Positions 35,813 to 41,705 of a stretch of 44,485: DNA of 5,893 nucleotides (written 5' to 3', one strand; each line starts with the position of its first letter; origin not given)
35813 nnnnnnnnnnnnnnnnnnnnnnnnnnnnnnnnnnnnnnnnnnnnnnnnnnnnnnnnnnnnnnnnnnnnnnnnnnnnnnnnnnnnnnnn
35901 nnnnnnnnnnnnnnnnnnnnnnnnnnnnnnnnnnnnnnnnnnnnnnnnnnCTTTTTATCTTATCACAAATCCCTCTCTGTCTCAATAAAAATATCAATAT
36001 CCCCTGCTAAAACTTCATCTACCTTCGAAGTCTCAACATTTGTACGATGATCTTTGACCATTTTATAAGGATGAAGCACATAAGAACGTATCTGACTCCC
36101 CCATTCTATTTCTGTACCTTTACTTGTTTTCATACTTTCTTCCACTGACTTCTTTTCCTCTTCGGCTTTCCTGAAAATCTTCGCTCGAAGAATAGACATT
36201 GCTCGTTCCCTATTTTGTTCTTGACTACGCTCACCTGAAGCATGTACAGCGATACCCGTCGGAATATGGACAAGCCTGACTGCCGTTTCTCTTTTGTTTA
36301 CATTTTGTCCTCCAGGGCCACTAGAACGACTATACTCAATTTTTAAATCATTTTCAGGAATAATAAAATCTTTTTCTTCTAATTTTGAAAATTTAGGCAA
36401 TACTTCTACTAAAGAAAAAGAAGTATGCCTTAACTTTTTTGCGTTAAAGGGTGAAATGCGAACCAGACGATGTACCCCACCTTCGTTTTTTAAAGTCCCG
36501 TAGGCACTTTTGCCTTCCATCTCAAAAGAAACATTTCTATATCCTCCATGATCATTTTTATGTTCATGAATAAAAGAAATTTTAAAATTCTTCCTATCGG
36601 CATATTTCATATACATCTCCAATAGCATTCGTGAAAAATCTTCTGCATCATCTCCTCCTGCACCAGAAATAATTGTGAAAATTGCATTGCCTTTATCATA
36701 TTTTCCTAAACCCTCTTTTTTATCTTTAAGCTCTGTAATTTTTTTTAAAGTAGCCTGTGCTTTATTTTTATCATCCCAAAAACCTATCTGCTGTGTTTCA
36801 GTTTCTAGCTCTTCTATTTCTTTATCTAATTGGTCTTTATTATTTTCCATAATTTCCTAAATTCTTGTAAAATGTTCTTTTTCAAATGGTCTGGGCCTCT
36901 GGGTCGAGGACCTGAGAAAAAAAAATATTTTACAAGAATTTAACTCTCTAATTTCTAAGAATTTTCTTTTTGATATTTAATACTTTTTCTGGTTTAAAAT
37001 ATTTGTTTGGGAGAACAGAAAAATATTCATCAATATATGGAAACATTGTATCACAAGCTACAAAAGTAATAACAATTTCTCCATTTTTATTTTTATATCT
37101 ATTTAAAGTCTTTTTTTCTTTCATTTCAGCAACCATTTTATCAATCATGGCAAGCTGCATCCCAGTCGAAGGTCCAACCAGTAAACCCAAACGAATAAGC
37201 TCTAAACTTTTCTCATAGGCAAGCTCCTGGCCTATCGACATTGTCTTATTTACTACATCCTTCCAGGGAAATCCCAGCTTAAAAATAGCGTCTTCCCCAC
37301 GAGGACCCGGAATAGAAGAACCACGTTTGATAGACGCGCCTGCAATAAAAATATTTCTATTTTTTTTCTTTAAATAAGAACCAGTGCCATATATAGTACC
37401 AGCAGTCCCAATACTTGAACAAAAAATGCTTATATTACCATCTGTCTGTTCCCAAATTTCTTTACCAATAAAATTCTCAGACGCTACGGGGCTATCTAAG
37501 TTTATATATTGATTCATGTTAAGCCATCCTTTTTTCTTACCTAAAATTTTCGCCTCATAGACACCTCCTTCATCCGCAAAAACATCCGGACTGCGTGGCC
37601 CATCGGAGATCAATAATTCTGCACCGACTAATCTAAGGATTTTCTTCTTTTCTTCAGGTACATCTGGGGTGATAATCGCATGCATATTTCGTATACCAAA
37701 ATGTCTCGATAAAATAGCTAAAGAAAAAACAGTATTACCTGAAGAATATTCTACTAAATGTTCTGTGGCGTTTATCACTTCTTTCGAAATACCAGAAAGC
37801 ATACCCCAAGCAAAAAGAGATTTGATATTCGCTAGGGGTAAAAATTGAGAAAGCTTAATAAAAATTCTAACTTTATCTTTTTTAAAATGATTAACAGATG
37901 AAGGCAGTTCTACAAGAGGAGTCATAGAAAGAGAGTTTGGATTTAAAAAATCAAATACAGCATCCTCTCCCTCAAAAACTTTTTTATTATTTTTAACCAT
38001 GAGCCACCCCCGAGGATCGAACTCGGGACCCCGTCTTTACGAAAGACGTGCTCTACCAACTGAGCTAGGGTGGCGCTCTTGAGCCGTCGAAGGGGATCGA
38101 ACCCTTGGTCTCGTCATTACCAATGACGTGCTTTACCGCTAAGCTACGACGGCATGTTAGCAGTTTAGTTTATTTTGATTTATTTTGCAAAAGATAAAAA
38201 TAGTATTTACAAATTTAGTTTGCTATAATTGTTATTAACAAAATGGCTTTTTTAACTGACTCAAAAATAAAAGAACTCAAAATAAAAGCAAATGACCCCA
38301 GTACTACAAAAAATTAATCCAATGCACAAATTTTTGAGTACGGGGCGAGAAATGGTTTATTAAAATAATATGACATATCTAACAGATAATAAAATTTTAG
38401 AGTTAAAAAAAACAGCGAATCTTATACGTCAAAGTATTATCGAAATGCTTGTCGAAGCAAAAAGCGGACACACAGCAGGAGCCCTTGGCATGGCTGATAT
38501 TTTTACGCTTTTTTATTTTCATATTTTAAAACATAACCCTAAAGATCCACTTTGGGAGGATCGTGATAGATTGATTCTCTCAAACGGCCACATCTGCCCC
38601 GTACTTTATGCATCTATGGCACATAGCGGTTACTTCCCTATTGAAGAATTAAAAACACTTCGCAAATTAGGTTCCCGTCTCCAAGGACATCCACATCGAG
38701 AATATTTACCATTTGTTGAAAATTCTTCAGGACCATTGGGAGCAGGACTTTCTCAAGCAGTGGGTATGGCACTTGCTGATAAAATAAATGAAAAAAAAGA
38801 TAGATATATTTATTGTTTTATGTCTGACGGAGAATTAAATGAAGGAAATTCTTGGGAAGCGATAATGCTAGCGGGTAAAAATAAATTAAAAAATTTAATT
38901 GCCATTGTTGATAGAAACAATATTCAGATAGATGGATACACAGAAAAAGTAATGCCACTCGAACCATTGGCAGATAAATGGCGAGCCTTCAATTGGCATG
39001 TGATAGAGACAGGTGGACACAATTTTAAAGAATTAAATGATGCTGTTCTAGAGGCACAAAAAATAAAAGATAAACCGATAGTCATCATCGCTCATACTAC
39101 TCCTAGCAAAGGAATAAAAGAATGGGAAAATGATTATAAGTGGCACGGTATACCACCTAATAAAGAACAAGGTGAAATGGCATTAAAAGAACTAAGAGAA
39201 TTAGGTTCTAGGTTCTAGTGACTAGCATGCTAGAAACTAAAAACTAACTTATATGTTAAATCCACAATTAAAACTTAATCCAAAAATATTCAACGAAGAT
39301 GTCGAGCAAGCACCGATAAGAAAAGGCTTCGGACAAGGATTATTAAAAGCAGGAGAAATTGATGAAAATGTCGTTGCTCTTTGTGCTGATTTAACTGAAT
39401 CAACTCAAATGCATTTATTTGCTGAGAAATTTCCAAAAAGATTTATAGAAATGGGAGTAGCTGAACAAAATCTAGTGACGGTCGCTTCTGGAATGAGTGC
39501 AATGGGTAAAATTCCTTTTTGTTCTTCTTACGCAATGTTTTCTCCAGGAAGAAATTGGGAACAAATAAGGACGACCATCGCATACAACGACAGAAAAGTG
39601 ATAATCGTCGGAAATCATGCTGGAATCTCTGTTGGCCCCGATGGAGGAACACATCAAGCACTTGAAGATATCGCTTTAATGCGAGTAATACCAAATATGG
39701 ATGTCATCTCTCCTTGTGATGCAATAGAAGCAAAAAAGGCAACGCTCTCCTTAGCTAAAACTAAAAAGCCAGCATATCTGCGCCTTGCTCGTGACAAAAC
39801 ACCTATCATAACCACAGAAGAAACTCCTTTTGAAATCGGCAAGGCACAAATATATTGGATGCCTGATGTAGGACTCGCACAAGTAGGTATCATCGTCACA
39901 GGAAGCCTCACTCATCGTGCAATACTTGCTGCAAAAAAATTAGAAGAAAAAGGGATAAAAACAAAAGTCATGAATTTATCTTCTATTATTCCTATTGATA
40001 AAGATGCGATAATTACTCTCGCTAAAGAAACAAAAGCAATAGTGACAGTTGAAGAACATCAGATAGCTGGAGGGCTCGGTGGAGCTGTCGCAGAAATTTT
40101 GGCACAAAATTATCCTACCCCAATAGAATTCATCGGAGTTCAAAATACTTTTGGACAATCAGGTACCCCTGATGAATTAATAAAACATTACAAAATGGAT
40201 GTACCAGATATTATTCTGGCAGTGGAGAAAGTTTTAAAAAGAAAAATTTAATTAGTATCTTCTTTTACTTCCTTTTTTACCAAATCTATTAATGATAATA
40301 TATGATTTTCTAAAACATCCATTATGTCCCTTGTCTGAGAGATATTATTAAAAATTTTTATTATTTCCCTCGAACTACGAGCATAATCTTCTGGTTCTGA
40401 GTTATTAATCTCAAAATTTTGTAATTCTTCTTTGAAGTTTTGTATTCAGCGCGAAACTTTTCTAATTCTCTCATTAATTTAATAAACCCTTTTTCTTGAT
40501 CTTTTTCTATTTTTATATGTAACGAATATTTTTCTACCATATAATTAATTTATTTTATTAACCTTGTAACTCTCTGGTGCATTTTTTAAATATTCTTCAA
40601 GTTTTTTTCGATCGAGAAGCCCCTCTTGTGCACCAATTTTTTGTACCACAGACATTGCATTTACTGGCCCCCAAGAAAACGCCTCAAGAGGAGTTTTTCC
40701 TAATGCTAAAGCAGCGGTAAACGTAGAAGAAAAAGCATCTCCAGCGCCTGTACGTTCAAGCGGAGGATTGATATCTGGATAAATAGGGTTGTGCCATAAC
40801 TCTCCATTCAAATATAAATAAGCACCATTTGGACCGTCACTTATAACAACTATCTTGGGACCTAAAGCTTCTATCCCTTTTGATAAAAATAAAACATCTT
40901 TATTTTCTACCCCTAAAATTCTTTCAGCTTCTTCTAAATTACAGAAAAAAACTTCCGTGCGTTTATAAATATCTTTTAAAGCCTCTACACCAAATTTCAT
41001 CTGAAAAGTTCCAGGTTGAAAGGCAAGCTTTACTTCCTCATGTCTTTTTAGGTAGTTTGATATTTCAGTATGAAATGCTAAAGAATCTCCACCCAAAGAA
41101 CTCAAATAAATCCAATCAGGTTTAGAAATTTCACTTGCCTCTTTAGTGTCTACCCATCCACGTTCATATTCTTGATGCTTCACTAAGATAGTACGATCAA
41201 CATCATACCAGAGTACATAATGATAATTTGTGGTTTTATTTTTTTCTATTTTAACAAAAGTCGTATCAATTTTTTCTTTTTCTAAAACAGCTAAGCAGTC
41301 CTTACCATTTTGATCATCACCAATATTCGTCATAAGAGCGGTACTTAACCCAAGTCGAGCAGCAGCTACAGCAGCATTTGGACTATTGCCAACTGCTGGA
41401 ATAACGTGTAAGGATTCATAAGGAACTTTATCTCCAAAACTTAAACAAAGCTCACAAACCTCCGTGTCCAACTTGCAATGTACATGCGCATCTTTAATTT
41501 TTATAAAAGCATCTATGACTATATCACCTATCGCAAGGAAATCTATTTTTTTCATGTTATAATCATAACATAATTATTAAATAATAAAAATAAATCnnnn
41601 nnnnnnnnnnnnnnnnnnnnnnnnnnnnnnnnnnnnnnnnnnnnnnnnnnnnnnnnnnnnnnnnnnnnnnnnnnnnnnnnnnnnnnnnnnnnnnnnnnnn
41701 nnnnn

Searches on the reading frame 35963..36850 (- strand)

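Call 60: search_protein_families(library=pfam, proteins=[window:35963-36850:-], max_evalue=0.001)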
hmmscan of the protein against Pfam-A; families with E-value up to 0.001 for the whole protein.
window:35963-36850:- (295 aa): 2 families
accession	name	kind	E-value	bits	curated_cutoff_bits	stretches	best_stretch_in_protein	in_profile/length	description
PF00472.26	RF-1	-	4.2e-39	133.5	35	1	160-269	3-116/116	RF-1 domain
PF03462.23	PCRF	-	5.2e-38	131.2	24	1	49-148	95-194/194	PCRF domain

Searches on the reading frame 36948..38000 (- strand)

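Call 60: search_protein_families(library=pfam, proteins=[window:36948-38000:-], max_evalue=0.001)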
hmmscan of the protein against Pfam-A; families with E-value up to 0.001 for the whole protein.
window:36948-38000:- (350 aa): 1 family
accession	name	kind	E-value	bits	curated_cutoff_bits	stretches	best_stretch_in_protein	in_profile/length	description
PF00291.31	PALP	-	5.7e-33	114.9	35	1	26-297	7-287/295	Pyridoxal-phosphate dependent enzyme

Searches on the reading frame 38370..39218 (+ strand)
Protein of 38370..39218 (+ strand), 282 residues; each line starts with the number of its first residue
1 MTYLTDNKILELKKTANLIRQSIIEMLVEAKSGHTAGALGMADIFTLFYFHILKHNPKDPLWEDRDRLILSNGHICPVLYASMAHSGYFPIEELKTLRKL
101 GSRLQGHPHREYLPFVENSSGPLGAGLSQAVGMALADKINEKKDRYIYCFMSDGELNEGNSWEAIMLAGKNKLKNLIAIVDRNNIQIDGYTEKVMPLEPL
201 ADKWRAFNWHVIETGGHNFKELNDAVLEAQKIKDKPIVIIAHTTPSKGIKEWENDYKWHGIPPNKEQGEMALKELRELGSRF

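Call 60: search_protein_families(library=pfam, proteins=[window:38370-39218:+], max_evalue=0.001)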
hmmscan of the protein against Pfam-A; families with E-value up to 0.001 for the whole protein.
window:38370-39218:+ (282 aa): 3 families
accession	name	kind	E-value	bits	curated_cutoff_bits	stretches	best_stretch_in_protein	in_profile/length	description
PF00456.26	Transketolase_N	-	1.9e-65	221.5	22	1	13-266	3-266/334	Transketolase, thiamine diphosphate binding domain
PF13292.11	DXP_synthase_N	-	3.4e-13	50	21.2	1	10-188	16-176/274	1-deoxy-D-xylulose-5-phosphate synthase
PF00676.26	E1_dh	-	4.2e-07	29.7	22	1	98-232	79-210/300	Dehydrogenase E1 component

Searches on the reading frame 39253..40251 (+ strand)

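Call 60: search_protein_families(library=pfam, proteins=[window:39253-40251:+], max_evalue=0.001)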
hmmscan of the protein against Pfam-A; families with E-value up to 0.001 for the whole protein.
window:39253-40251:+ (332 aa): 4 families
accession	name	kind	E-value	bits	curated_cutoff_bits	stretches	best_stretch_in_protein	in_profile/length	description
PF02779.29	Transket_pyr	-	5.3e-41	140.6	27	1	21-183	4-172/174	Transketolase, pyrimidine binding domain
PF02780.25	Transketolase_C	-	3.5e-25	88.8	25.9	1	210-320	11-124/124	Transketolase, C-terminal domain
PF17147.9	PFOR_II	-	3.2e-06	27.8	27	1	209-294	1-89/102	Pyruvate:ferredoxin oxidoreductase core domain II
PF22613.1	Transketolase_C_1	-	1.1e-05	26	27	1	208-315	11-112/113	Transketolase-like TK C-terminal domain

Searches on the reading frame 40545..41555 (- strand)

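Call 60: search_protein_families(library=pfam, proteins=[window:40545-41555:-], max_evalue=0.001)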
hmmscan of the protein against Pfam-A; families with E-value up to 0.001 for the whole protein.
window:40545-41555:- (336 aa): 2 families
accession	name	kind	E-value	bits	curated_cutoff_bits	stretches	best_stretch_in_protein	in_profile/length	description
PF00294.29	PfkB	-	1.7e-32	113.4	25.8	1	56-313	37-299/302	pfkB family carbohydrate kinase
PF08543.17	Phos_pyr_kin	-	7.2e-05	22.7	27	1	189-295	108-223/246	Phosphomethylpyrimidine kinase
